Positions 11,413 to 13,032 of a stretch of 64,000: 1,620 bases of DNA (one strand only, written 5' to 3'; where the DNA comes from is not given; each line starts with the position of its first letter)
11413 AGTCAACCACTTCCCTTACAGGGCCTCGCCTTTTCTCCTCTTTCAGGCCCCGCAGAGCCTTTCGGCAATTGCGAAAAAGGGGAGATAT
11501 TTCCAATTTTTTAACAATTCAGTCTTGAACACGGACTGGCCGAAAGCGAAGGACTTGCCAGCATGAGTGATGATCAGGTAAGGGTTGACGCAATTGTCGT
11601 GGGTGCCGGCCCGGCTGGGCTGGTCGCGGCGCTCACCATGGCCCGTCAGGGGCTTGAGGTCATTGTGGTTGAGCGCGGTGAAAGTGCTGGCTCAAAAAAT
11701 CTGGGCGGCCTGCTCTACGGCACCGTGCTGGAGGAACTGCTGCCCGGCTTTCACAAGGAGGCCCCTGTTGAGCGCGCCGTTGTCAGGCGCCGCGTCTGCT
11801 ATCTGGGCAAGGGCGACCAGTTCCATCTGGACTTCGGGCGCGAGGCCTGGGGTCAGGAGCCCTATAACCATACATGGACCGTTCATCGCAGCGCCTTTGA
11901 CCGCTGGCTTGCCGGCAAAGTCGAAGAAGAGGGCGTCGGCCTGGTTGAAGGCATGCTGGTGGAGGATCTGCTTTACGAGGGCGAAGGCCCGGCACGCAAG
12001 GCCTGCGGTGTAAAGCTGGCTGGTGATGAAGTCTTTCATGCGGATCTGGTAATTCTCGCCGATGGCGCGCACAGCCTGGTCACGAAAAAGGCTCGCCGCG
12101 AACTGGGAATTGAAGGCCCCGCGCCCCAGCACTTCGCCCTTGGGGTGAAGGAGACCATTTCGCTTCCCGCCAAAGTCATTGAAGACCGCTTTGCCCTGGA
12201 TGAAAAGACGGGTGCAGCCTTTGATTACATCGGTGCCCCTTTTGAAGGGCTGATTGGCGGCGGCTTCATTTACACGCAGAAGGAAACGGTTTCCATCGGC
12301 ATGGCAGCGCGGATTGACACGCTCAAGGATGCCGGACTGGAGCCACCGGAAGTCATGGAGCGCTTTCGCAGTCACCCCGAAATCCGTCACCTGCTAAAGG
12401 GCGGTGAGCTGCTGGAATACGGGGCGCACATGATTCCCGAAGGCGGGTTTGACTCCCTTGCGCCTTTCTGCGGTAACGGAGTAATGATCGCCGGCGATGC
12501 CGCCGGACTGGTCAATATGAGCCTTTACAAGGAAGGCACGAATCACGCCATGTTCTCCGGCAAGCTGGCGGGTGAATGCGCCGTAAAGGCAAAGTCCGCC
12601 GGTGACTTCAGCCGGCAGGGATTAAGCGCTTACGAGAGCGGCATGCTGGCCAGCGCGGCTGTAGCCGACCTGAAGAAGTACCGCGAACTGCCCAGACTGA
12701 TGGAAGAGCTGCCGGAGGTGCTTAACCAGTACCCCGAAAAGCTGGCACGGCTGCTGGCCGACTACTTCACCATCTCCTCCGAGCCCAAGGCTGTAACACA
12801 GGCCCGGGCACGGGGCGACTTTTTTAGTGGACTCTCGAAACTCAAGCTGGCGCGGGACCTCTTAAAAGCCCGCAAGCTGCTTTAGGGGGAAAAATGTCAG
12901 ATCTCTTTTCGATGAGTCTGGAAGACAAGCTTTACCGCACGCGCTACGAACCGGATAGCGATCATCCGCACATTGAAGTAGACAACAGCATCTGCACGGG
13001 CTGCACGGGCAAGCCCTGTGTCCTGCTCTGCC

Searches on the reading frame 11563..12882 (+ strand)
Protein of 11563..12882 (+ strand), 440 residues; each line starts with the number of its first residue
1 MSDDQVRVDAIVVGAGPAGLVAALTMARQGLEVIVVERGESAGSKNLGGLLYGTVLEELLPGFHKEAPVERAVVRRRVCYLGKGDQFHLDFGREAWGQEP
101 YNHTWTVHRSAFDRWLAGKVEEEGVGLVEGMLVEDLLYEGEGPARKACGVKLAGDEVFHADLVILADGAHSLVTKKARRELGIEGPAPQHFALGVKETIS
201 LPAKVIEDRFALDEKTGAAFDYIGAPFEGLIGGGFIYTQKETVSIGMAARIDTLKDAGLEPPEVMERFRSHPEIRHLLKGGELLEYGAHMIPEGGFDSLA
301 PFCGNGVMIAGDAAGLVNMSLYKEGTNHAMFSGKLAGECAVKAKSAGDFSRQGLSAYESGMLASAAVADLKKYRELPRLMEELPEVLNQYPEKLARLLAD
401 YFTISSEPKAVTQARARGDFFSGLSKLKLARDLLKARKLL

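Call 7: search_protein_families(library=pfam, proteins=[window:11563-12882:+], max_evalue=0.01)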
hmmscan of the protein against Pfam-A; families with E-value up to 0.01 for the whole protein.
window:11563-12882:+ (440 aa): 15 families
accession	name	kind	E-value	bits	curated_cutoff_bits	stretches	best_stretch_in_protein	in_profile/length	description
PF01494.25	FAD_binding_3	-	1e-12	48.4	22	1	8-180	2-170/349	FAD binding domain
PF01266.30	DAO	-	6.4e-12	46.1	27.9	2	9-60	1-55/353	FAD dependent oxidoreductase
PF21162.3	ETFQO_UQ-bd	-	1e-10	42.5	27.7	1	191-291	1-96/96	ETF-QO, ubiquinone-binding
PF12831.13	FAD_oxidored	-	6.1e-10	39.4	27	1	9-164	1-141/416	FAD dependent oxidoreductase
PF00890.30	FAD_binding_2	-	2.2e-09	37.5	20.4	1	9-44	1-36/414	FAD binding domain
PF07992.20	Pyr_redox_2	-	8.7e-09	35.6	26.1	1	9-42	2-31/291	Pyridine nucleotide-disulphide oxidoreductase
PF01134.28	GIDA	-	1.9e-08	34.2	22.1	1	9-171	1-152/391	Glucose inhibited division protein A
PF01946.23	Thi4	-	2e-08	34.2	26.2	1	4-55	14-67/235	Thi4 family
PF03486.20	HI0933_like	-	6.5e-08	32.8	50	1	9-45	2-38/244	HI0933-like protein Rossmann domain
PF13450.12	NAD_binding_8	-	1.2e-06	29.2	21.9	1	12-43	1-32/68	NAD(P)-binding Rossmann-like domain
PF13738.12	Pyr_redox_3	-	7.3e-05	22.6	30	1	11-41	1-32/305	Pyridine nucleotide-disulphide oxidoreductase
PF04820.20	Trp_halogenase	-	0.00013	21.4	21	0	98-177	146-221/458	Tryptophan halogenase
PF00070.33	Pyr_redox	-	0.00014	22.7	22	1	10-42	2-34/82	Pyridine nucleotide-disulphide oxidoreductase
PF05834.18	Lycopene_cycl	-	0.00021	20.9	23.4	1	9-42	1-36/380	Lycopene cyclase protein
PF01593.30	Amino_oxidase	-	0.0087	15.8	19.8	0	18-44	2-28/443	Flavin containing amine oxidoreductase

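Call 8: search_protein_families(library=ncbifam, proteins=[window:11563-12882:+], max_evalue=0.01)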
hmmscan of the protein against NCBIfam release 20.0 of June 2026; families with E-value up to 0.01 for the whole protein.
window:11563-12882:+ (440 aa): 137 families (the best 25 are shown)
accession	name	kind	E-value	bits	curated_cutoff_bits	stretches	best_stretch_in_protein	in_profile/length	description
NF007450.0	PRK10015.1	subfamily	1.9e-104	349.8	466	1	1-411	1-401/429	FAD-dependent oxidoreductase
NF007542.0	PRK10157.1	subfamily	1.8e-91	307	610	1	8-409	6-399/428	FAD-dependent oxidoreductase FixC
TIGR02032.1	GG-red-SF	subfamily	8.1e-34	117.7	158.8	1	9-339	2-296/297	geranylgeranyl reductase family protein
TIGR02023.1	BchP-ChlP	subfamily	1.7e-19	70.1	343.3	1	9-358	2-314/388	geranylgeranyl diphosphate reductase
NF049967.1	QhpG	equivalog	3.7e-13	49.2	240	1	11-176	2-147/423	flavin-dependent monooxygenase QhpG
TIGR02028.1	ChlP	equivalog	3.5e-12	45.8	505.3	1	11-346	4-310/398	geranylgeranyl reductase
NF005313.0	PRK06847.1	subfamily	1.1e-10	41.1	372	1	10-176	7-168/375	hypothetical protein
NF041080.1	DGGGPL_reductase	equivalog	1.1e-10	41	580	2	9-179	3-165/447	digeranylgeranylglycerophospholipid reductase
NF004832.0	PRK06184.1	subfamily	1.7e-10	40.3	476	1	5-177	4-177/506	hypothetical protein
NF045655.1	MkRedMenJ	equivalog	3.3e-10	39.5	700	1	7-340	4-315/406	menaquinone reductase MenJ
TIGR00292.1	TIGR00292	equivalog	1.2e-09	37.9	148.3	1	3-55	17-70/254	sulfide-dependent adenosine diphosphate thiazole synthase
NF041160.1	DGGPL_Thplmales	equivalog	2.4e-09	36.6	780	2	7-47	3-43/396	digeranylgeranylglycerophospholipid reductase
NF004834.1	PRK06185.1-3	subfamily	3.7e-09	35.9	500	1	4-38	4-38/420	FAD-dependent oxidoreductase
NF033113.0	halo_ClmS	equivalog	3.9e-09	35.5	900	1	10-176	5-172/570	chloramphenicol-biosynthetic FADH2-dependent halogenase CmlS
NF005691.0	PRK07494.1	equivalog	7.5e-09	34.6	459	1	5-41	6-42/404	UbiH/UbiF family hydroxylase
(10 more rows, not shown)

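Call 10: find_encoding_contigs(protein=window:11563-12882:+, flank=10000, max_places=6)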
Protein window:11563-12882:+ (440 aa): no gene with exactly this product is on record in the collection.

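Call 15: find_related_loci(query=window:11563-12882:+, collection=genome_contigs, flank=10000)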
Query window:11563-12882:+ (440 aa) in genome_contigs; peptide patterns used: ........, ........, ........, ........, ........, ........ (x = any residue, [..] = any of these).
178 stretches matched a pattern; 39 encode a relative of the query (tblastn E <= 1e-3); 39 distinct loci.
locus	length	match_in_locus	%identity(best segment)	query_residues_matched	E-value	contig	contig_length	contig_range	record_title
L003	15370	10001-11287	67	1-429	0e+0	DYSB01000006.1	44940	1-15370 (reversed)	MAG TPA_asm: Acetofilamentum sp. isolate SulCav_PC08_3_68_11 SulCav_PC08-3_277_length_44940_cov_6.390086, whole genome s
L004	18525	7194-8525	62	1-440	1e-178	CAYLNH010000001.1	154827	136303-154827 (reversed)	MAG TPA_asm: uncultured Lentisphaerales bacterium isolate SRP141376_co4_287 genome assembly, contig: NODE_97_length_1548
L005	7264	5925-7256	61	1-440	2e-177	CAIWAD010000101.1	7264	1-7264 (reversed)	uncultured bacterium isolate LaPlata_bin-1558 genome assembly, contig: bin-1558:101/296, whole genome shotgun sequence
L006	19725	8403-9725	61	1-440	5e-176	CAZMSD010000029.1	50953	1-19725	MAG TPA_asm: uncultured Bacteroidaceae bacterium isolate binchicken_co65_461 genome assembly, contig: NODE_2585_length_5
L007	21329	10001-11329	60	1-440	4e-170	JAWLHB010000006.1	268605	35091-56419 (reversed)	MAG: Lentisphaeria bacterium isolate 30dZY2.bin.23 NODE_102_length_268605_cov_10.392960, whole genome shotgun sequence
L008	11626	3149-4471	58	1-440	1e-167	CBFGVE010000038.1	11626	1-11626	MAG TPA_asm: uncultured bacterium isolate SRR17295757_concoct_88 genome assembly, contig: ERZ23398518.6428, whole genome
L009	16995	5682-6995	56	3-439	3e-167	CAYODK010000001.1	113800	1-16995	MAG TPA_asm: uncultured Verrucomicrobiota bacterium isolate binchicken_co22_230 genome assembly, contig: NODE_164_length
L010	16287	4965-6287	56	1-439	3e-164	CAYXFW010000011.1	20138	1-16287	MAG TPA_asm: uncultured Verrucomicrobiota bacterium isolate SRP256446_co1_32 genome assembly, contig: NODE_837_length_20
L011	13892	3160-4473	55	3-439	3e-164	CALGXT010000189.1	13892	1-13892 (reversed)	MAG: uncultured bacterium isolate R1_Bin_METABAT__307_1 genome assembly, contig: c_000001439908, whole genome shotgun se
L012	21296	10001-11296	58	2-432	6e-164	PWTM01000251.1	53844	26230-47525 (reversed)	MAG: PVC group bacterium isolate CSSed11_184 CS-Sed11-C274, whole genome shotgun sequence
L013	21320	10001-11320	56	2-440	1e-163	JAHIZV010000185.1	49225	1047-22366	MAG: Verrucomicrobia bacterium isolate Modern_marine.mb.194 Modern_marine.mb.194_k141_1936233, whole genome shotgun sequ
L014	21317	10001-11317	55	3-440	2e-162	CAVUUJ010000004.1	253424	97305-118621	MAG: uncultured bacterium isolate MFD03804.bin.3.367 genome assembly, contig: contig_77957, whole genome shotgun sequenc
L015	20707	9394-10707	55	3-439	2e-162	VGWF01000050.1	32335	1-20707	MAG: Lentisphaerae bacterium isolate K_DeepCast_100m_m2_028 K_DeepCast_100m_m2_028_Ga0194127_10001660, whole genome shot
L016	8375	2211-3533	55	1-440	4e-162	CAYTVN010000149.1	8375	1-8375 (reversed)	MAG TPA_asm: uncultured Verrucomicrobiota bacterium isolate SRP173033_co1_159 genome assembly, contig: NODE_21146_length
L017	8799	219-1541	55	1-440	2e-161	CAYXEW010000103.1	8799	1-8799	MAG TPA_asm: uncultured Verrucomicrobiota bacterium isolate SRP141376_co5_426 genome assembly, contig: NODE_19355_length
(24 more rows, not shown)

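Call 35: find_related_loci(query=window:11563-12882:+, collection=metagenome_contigs, flank=10000)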
Query window:11563-12882:+ (440 aa) in metagenome_contigs; peptide patterns used: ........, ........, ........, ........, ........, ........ (x = any residue, [..] = any of these).
213 stretches matched a pattern; 38 encode a relative of the query (tblastn E <= 1e-3); 38 distinct loci.
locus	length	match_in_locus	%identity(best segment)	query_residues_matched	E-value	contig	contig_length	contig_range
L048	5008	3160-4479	67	1-440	0e+0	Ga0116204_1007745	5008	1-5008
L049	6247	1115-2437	62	1-440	1e-180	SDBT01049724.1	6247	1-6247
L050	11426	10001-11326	62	1-440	3e-178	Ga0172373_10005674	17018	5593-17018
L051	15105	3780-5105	62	1-440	9e-178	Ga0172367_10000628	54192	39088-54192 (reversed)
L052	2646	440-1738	65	1-428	0e+0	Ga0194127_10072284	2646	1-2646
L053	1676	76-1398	56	1-440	1e-179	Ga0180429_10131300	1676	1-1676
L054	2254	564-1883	57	2-440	1e-176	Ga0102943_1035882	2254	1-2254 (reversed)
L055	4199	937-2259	56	1-439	3e-169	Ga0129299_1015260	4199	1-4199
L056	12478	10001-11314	55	3-439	9e-163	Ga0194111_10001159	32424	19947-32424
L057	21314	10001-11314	55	3-439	1e-162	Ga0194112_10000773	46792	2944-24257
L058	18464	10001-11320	54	2-440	2e-162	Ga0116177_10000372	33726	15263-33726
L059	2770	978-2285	55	1-434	9e-171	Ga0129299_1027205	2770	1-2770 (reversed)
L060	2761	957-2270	54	3-439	3e-170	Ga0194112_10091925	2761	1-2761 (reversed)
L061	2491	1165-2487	56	1-439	1e-169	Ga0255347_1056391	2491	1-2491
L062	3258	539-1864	53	1-440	3e-165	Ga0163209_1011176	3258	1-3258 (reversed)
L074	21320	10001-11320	68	1-440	0e+0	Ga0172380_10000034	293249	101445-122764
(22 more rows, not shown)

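Call 48: find_homologous_proteins(query=window:11563-12882:+, max_evalue=1e-100)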
Query window:11563-12882:+ (440 aa): 271 proteins with E <= 1e-100 among 8000 candidates; the best 120 are listed.
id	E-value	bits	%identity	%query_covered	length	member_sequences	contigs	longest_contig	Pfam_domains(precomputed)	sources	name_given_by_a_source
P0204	2.1e-285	964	98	100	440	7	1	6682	PF01946.24,PF01266.31,PF13450.13,PF00890.31,PF26311.1,PF07992.21,PF03486.21,PF21162.4,PF01134.29,PF01494.26,PF12831.14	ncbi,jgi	jgi:electron transfer flavoprotein-quinone oxidoreductase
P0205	4.6e-221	752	77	100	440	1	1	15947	PF13450.13,PF26311.1,PF07992.21,PF03486.21,PF21162.4,PF01134.29,PF01494.26,PF12831.14,PF01946.24,PF01266.31,PF00890.31,PF13738.13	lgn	-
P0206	6.9e-206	702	71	100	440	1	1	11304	PF13450.13,PF26311.1,PF07992.21,PF03486.21,PF21162.4,PF01134.29,PF01494.26,PF12831.14,PF01946.24,PF01266.31,PF00890.31,PF13738.13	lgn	-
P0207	6.3e-202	689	71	100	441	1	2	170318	PF01946.24,PF01266.31,PF13450.13,PF00890.31,PF26311.1,PF07992.21,PF03486.21,PF21162.4,PF01134.29,PF01494.26,PF12831.14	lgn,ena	-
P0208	1.4e-198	678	67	100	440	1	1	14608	PF01946.24,PF01266.31,PF13450.13,PF00890.31,PF26311.1,PF07992.21,PF03486.21,PF21162.4,PF01134.29,PF01494.26,PF12831.14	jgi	jgi:electron transfer flavoprotein-quinone oxidoreductase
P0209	2.6e-198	677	69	100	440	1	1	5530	PF01946.24,PF01266.31,PF13450.13,PF00890.31,PF26311.1,PF07992.21,PF13738.13,PF03486.21,PF21162.4,PF01494.26,PF12831.14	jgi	jgi:electron transfer flavoprotein-quinone oxidoreductase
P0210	1.2e-195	668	68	100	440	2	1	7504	PF13450.13,PF26311.1,PF07992.21,PF03486.21,PF21162.4,PF01134.29,PF01494.26,PF12831.14,PF01946.24,PF01266.31,PF00890.31,PF13738.13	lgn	-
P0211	2.8e-195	667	67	100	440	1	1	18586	PF01946.24,PF01266.31,PF13450.13,PF00890.31,PF26311.1,PF07992.21,PF03486.21,PF21162.4,PF01494.26,PF12831.14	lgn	-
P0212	3.3e-195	667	68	100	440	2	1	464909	PF01946.24,PF01266.31,PF13450.13,PF00890.31,PF26311.1,PF07992.21,PF21162.4,PF01494.26,PF12831.14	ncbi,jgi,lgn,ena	ncbi:MAG: FAD-dependent oxidoreductase [Candidatus Delongbacteria bacterium]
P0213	4.3e-193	660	67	100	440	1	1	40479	PF01946.24,PF01266.31,PF13450.13,PF00890.31,PF26311.1,PF07992.21,PF13738.13,PF21162.4,PF01494.26,PF12831.14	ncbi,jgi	jgi:electron transfer flavoprotein-quinone oxidoreductase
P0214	8.6e-192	656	67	100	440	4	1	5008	PF01946.24,PF01266.31,PF00890.31,PF26311.1,PF07992.21,PF13738.13,PF21162.4,PF01134.29,PF01494.26,PF12831.14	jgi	-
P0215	4.0e-191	654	68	100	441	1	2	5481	PF13450.13,PF26311.1,PF07992.21,PF03486.21,PF21162.4,PF01134.29,PF01494.26,PF12831.14,PF01946.24,PF01266.31,PF00890.31,PF13738.13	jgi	jgi:electron transfer flavoprotein-quinone oxidoreductase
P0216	2.2e-189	648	65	100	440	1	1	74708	PF13450.13,PF26311.1,PF07992.21,PF03486.21,PF21162.4,PF01134.29,PF01494.26,PF12831.14,PF01946.24,PF01266.31,PF00890.31,PF13738.13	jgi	jgi:electron transfer flavoprotein-quinone oxidoreductase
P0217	1.9e-187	642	65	100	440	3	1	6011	PF01946.24,PF01266.31,PF13450.13,PF00890.31,PF26311.1,PF07992.21,PF21162.4,PF01134.29,PF01494.26,PF12831.14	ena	-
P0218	1.4e-183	629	63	100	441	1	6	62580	PF13450.13,PF26311.1,PF07992.21,PF03486.21,PF21162.4,PF01134.29,PF01494.26,PF12831.14,PF01946.24,PF01266.31,PF00890.31,PF04820.21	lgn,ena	-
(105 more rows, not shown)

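Call 49: find_encoding_contigs(protein=P0204, flank=10000, max_places=8)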
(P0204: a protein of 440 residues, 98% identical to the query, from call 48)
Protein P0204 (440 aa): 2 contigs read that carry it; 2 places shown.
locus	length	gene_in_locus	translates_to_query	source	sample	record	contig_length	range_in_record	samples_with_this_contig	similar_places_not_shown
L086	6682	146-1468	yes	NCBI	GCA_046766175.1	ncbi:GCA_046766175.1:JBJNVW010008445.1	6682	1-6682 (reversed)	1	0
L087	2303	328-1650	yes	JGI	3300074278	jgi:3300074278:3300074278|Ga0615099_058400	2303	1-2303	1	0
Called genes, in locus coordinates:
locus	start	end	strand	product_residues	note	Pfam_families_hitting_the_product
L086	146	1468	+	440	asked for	PF00890:FAD_binding_2, PF01266:DAO (weak), PF01494:FAD_binding_3, PF01946:Thi4 (weak), PF03486:HI0933_like (weak), PF12831:FAD_oxidored, PF21162:ETFQO_UQ-bd, PF26311:ETF-QO_FixC_C, +3 more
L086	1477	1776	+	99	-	PF05187:Fer4_ETF_QO, PF13484:Fer4_16 (faint), PF13237:Fer4_10, PF12838:Fer4_7, PF13187:Fer4_9, PF25160:LdpA_Fe-S-bd (weak), PF12797:Fer4_2 (weak), PF00037:Fer4 (weak), +2 more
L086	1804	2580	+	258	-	PF01012:ETF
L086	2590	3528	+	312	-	PF01012:ETF, PF00766:ETF_alpha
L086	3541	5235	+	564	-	PF02771:Acyl-CoA_dh_N, PF02770:Acyl-CoA_dh_M, PF00441:Acyl-CoA_dh_1, PF08028:Acyl-CoA_dh_2, PF12186:AcylCoA_dehyd_C (weak)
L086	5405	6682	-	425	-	?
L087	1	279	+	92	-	?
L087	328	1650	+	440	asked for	PF00890:FAD_binding_2, PF01266:DAO (weak), PF01494:FAD_binding_3, PF01946:Thi4 (weak), PF03486:HI0933_like (weak), PF12831:FAD_oxidored, PF21162:ETFQO_UQ-bd, PF26311:ETF-QO_FixC_C, +3 more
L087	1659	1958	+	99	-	PF05187:Fer4_ETF_QO, PF13484:Fer4_16 (faint), PF13237:Fer4_10, PF12838:Fer4_7, PF13187:Fer4_9, PF25160:LdpA_Fe-S-bd (weak), PF12797:Fer4_2 (weak), PF00037:Fer4 (weak), +2 more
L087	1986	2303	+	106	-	?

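Call 50: find_encoding_contigs(protein=P0205, flank=10000, max_places=3)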
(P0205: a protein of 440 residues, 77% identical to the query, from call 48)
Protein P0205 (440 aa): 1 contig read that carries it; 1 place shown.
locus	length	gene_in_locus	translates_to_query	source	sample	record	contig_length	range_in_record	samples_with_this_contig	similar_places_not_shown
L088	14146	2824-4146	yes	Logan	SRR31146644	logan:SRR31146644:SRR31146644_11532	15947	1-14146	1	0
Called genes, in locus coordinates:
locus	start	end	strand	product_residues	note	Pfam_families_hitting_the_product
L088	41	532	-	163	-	PF02580:Tyr_Deacylase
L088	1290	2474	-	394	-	PF12242:Eno-Rase_NADH_b, PF12241:Enoyl_reductase, PF07055:Eno-Rase_FAD_bd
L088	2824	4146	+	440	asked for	PF00890:FAD_binding_2, PF01134:GIDA (weak), PF01266:DAO, PF01494:FAD_binding_3, PF01946:Thi4, PF12831:FAD_oxidored, PF21162:ETFQO_UQ-bd, PF26311:ETF-QO_FixC_C, +4 more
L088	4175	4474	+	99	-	PF05187:Fer4_ETF_QO (weak), PF12837:Fer4_6 (faint), PF13237:Fer4_10 (weak), PF12838:Fer4_7 (weak), PF13187:Fer4_9 (weak), PF25160:LdpA_Fe-S-bd (weak), PF12797:Fer4_2 (weak), PF00037:Fer4 (weak)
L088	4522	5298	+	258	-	PF01012:ETF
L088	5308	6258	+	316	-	PF01012:ETF, PF00766:ETF_alpha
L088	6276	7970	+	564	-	PF02771:Acyl-CoA_dh_N, PF02770:Acyl-CoA_dh_M, PF00441:Acyl-CoA_dh_1, PF08028:Acyl-CoA_dh_2, PF12186:AcylCoA_dehyd_C (faint)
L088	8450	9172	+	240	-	PF18962:Por_Secre_tail (weak)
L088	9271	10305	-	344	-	-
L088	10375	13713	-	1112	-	PF13229:Beta_helix (faint)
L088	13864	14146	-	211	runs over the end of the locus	PF03473:MOSC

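Call 83: list_cluster_members(proteins=[P0204, P0013])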
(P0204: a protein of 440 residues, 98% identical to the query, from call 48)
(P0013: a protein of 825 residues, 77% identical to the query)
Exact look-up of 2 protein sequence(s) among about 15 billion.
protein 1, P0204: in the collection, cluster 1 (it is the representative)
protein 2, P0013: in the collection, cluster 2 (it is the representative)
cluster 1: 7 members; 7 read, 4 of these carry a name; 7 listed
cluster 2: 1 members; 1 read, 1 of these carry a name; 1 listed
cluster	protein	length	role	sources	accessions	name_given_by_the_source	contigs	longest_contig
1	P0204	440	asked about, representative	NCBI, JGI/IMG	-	electron transfer flavoprotein-quinone oxidoreductase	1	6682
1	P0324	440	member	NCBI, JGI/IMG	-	electron transfer flavoprotein-quinone oxidoreductase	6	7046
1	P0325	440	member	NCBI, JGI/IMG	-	electron transfer flavoprotein-quinone oxidoreductase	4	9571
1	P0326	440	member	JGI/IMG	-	electron transfer flavoprotein-quinone oxidoreductase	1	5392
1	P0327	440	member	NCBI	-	-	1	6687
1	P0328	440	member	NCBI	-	-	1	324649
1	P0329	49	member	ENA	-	-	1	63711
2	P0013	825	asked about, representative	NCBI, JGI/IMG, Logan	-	hypothetical protein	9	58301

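Call 85: find_encoding_contigs(protein=P0325, flank=10000, max_places=6)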
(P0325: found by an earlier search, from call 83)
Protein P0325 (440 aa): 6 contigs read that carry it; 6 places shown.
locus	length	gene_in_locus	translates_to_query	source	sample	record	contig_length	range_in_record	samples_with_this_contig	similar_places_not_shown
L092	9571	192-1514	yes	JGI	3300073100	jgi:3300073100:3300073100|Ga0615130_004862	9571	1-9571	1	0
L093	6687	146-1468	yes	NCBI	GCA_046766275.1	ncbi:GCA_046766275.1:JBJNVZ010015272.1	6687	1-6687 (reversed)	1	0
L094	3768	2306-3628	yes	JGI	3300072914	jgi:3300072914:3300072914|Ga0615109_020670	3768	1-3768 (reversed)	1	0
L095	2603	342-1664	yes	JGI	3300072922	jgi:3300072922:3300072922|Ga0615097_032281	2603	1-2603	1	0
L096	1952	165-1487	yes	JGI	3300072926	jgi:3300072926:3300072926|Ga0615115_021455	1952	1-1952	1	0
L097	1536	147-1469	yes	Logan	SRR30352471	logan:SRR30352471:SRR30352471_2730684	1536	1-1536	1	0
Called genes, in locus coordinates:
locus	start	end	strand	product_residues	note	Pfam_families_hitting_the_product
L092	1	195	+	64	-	?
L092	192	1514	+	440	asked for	PF00890:FAD_binding_2, PF01266:DAO (weak), PF01494:FAD_binding_3, PF01946:Thi4 (weak), PF03486:HI0933_like (weak), PF12831:FAD_oxidored, PF21162:ETFQO_UQ-bd, PF26311:ETF-QO_FixC_C, +3 more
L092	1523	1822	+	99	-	PF05187:Fer4_ETF_QO, PF13484:Fer4_16 (faint), PF13237:Fer4_10, PF12838:Fer4_7, PF13187:Fer4_9, PF25160:LdpA_Fe-S-bd (weak), PF12797:Fer4_2 (weak), PF00037:Fer4 (weak), +2 more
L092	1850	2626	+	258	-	PF01012:ETF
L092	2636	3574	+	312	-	PF01012:ETF, PF00766:ETF_alpha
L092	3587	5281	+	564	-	PF02771:Acyl-CoA_dh_N, PF02770:Acyl-CoA_dh_M, PF00441:Acyl-CoA_dh_1, PF08028:Acyl-CoA_dh_2, PF12186:AcylCoA_dehyd_C (weak)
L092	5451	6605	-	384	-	PF00141:peroxidase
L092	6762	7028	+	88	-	PF01527:HTH_Tnp_1, PF13384:HTH_23, PF13518:HTH_28, PF13551:HTH_29, PF06056:Terminase_5 (weak)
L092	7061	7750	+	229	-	PF13276:HTH_21, PF00665:rve, PF13683:rve_3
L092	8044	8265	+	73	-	-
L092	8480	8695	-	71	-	-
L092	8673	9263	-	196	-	PF06161:DUF975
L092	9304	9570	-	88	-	?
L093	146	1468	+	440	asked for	PF00890:FAD_binding_2, PF01266:DAO (weak), PF01494:FAD_binding_3, PF01946:Thi4 (weak), PF03486:HI0933_like (weak), PF12831:FAD_oxidored, PF21162:ETFQO_UQ-bd, PF26311:ETF-QO_FixC_C, +3 more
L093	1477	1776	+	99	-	PF05187:Fer4_ETF_QO, PF13484:Fer4_16 (faint), PF13237:Fer4_10, PF12838:Fer4_7, PF13187:Fer4_9, PF25160:LdpA_Fe-S-bd (weak), PF12797:Fer4_2 (weak), PF00037:Fer4 (weak), +2 more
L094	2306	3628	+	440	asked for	PF00890:FAD_binding_2, PF01266:DAO (weak), PF01494:FAD_binding_3, PF01946:Thi4 (weak), PF03486:HI0933_like (weak), PF12831:FAD_oxidored, PF21162:ETFQO_UQ-bd, PF26311:ETF-QO_FixC_C, +3 more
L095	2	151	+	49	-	?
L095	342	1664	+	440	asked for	PF00890:FAD_binding_2, PF01266:DAO (weak), PF01494:FAD_binding_3, PF01946:Thi4 (weak), PF03486:HI0933_like (weak), PF12831:FAD_oxidored, PF21162:ETFQO_UQ-bd, PF26311:ETF-QO_FixC_C, +3 more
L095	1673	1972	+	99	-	PF05187:Fer4_ETF_QO, PF13484:Fer4_16 (faint), PF13237:Fer4_10, PF12838:Fer4_7, PF13187:Fer4_9, PF25160:LdpA_Fe-S-bd (weak), PF12797:Fer4_2 (weak), PF00037:Fer4 (weak), +2 more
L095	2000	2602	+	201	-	?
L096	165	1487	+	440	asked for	PF00890:FAD_binding_2, PF01266:DAO (weak), PF01494:FAD_binding_3, PF01946:Thi4 (weak), PF03486:HI0933_like (weak), PF12831:FAD_oxidored, PF21162:ETFQO_UQ-bd, PF26311:ETF-QO_FixC_C, +3 more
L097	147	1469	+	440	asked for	PF00890:FAD_binding_2, PF01266:DAO (weak), PF01494:FAD_binding_3, PF01946:Thi4 (weak), PF03486:HI0933_like (weak), PF12831:FAD_oxidored, PF21162:ETFQO_UQ-bd, PF26311:ETF-QO_FixC_C, +3 more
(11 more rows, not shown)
